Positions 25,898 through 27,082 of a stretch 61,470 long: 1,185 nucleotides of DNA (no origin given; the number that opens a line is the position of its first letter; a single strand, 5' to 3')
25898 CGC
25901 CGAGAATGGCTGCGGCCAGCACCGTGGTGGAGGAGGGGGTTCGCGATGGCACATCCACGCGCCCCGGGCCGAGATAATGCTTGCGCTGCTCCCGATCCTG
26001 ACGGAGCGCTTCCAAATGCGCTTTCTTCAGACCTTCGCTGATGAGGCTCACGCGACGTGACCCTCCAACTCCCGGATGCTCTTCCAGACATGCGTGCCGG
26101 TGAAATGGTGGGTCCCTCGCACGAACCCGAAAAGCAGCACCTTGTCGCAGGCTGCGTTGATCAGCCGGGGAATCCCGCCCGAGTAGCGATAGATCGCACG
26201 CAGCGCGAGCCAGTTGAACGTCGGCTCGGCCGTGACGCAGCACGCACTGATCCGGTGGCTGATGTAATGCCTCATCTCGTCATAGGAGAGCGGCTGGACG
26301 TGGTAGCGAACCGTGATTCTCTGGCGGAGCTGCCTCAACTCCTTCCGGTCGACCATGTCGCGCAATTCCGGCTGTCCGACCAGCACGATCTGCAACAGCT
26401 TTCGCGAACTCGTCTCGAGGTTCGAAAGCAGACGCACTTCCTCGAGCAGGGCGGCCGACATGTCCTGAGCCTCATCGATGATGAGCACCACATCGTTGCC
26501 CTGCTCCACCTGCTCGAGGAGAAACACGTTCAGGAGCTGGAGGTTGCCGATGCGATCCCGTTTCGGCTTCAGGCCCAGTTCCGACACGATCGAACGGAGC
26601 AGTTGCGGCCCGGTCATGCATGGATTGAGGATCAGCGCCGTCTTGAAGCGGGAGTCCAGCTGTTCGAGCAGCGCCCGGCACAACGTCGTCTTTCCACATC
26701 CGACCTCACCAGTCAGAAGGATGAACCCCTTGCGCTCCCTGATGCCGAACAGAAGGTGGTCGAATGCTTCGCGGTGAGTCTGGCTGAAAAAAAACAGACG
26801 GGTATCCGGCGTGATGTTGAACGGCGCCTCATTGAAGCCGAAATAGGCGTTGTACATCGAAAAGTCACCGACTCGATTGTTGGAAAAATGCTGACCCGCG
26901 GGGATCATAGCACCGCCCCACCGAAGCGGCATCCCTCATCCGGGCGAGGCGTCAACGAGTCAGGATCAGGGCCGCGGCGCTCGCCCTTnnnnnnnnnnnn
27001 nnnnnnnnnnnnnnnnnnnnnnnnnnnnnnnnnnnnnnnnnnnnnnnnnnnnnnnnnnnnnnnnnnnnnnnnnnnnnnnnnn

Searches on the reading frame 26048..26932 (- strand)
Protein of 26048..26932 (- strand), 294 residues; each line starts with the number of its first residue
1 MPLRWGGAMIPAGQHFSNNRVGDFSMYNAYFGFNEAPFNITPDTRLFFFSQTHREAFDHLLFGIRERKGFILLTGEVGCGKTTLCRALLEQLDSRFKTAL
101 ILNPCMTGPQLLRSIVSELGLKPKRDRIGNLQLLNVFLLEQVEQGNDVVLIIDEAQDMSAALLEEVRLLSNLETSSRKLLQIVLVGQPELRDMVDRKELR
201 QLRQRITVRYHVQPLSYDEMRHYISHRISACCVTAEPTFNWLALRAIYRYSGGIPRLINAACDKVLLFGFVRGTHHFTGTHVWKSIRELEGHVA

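Call 71: search_protein_families(library=pfam, proteins=[window:26048-26932:-], max_evalue=0.00001)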
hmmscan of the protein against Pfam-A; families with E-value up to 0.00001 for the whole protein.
window:26048-26932:- (294 aa): 4 families
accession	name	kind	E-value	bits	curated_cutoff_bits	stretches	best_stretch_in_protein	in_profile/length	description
PF13401.12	AAA_22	-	1.6e-29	103.3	27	1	65-193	2-129/130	AAA domain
PF13191.12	AAA_16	-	6e-09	37.1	32.6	1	52-180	7-165/167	AAA ATPase domain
PF20703.3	nSTAND1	-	6e-08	33.1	27.1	1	54-257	20-229/379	Novel STAND NTPase 1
PF13173.12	AAA_14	-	8.8e-06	26.2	27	0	70-220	4-128/129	AAA domain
